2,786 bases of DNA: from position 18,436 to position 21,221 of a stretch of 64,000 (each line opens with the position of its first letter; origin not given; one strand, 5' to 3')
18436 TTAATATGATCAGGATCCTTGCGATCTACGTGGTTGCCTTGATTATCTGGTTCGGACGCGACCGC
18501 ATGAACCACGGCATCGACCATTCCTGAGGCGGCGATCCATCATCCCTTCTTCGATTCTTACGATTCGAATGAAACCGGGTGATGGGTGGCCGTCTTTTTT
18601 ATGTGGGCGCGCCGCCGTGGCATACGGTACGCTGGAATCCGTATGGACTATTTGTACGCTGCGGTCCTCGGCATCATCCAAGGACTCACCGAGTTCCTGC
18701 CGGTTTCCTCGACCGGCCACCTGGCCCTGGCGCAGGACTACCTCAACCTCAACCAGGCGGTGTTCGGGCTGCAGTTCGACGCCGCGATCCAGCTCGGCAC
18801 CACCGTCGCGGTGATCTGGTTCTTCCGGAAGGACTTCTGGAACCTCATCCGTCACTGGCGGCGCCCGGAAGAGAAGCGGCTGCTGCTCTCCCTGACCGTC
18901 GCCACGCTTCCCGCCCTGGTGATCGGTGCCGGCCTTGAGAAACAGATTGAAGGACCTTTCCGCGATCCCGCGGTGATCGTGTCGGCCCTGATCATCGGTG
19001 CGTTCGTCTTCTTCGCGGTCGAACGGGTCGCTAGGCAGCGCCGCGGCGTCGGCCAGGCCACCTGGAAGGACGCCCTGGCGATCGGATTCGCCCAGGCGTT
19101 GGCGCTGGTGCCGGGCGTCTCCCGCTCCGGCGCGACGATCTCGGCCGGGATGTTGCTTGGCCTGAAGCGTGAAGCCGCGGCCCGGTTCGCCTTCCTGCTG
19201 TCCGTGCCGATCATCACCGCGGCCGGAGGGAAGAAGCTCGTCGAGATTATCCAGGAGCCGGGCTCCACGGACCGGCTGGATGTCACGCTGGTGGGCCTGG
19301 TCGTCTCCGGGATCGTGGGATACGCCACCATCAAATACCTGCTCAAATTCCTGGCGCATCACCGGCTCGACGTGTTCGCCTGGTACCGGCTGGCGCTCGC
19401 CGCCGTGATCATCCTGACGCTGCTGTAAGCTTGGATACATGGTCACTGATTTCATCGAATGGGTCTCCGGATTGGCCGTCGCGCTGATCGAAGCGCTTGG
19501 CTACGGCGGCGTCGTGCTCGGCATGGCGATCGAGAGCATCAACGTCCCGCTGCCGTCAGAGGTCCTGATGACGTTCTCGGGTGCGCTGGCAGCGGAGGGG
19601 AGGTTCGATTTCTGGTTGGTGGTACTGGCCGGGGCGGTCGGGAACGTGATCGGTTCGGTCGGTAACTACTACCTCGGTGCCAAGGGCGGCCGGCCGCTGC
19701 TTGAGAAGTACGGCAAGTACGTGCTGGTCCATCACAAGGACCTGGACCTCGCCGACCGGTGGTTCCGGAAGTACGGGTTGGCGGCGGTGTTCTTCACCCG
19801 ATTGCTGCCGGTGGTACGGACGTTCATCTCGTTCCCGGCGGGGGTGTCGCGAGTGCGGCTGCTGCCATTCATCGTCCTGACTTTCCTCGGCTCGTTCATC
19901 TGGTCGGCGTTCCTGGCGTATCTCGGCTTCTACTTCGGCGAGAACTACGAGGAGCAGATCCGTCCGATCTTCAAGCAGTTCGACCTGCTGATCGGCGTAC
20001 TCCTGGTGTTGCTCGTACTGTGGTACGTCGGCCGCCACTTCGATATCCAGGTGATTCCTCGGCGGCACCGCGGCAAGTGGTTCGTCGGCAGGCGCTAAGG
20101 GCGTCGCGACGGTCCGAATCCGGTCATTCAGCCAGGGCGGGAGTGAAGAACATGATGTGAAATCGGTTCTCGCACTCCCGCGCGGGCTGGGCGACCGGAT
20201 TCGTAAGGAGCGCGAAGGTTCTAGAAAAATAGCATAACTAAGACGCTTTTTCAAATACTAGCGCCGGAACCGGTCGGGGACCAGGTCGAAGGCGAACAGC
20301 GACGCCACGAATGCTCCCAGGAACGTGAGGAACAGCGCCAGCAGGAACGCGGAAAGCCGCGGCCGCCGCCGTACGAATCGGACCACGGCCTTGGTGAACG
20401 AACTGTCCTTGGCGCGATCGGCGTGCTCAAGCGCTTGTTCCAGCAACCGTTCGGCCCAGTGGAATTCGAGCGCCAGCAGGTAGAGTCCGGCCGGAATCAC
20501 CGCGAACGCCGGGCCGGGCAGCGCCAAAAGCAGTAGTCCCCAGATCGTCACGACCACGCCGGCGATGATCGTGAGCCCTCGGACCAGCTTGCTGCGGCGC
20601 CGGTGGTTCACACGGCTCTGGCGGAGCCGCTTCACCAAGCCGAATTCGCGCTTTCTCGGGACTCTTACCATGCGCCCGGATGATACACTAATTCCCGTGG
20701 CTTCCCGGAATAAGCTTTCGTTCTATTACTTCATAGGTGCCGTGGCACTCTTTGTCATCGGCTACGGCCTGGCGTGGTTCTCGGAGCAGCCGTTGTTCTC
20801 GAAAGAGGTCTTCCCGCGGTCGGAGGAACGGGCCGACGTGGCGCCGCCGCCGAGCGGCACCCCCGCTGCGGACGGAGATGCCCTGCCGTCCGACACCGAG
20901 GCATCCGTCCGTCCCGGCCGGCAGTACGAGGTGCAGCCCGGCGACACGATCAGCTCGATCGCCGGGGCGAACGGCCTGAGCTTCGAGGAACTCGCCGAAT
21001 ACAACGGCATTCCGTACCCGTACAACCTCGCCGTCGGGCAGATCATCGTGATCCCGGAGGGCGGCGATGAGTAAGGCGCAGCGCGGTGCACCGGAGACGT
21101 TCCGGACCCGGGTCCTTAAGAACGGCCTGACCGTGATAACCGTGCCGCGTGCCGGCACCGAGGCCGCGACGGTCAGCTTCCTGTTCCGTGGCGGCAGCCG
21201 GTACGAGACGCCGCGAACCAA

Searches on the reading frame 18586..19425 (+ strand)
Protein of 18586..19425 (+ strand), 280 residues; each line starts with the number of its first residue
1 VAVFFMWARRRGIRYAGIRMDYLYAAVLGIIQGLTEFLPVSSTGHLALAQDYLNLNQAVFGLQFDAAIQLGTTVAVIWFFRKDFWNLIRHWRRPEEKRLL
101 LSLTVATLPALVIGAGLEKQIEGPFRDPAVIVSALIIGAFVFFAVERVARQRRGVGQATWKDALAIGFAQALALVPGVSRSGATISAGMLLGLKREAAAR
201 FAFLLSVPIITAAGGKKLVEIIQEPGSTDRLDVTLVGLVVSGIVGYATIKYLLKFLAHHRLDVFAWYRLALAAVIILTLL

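Call 38: search_protein_families(library=pfam, proteins=[window:18586-19425:+], max_evalue=0.001)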
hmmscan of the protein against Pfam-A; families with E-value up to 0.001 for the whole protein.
window:18586-19425:+ (280 aa): 1 family
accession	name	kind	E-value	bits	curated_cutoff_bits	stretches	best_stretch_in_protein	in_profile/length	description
PF02673.24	BacA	-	6.6e-83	278.8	33.4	1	25-274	1-257/257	Bacitracin resistance protein BacA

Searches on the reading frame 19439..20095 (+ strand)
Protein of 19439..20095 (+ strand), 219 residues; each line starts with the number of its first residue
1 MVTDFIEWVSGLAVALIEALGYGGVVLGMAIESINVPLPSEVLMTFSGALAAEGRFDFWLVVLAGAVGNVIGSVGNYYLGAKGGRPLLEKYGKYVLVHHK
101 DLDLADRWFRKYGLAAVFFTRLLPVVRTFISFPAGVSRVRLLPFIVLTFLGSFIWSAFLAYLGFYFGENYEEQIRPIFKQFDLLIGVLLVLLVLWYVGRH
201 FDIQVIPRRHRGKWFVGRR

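Call 38: search_protein_families(library=pfam, proteins=[window:19439-20095:+], max_evalue=0.001)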
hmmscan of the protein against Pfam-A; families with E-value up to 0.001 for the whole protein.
window:19439-20095:+ (219 aa): 1 family
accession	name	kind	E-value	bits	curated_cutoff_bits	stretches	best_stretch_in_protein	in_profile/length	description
PF09335.16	VTT_dom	-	9.2e-25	87.9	33.9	1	38-163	1-121/123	VTT domain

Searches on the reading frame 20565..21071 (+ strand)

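Call 38: search_protein_families(library=pfam, proteins=[window:20565-21071:+], max_evalue=0.001)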
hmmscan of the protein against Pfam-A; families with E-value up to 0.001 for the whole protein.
window:20565-21071:+ (169 aa): 1 family
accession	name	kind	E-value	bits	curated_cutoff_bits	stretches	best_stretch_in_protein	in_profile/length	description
PF01476.26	LysM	-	8.4e-14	51.7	20.9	1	121-164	1-43/43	LysM domain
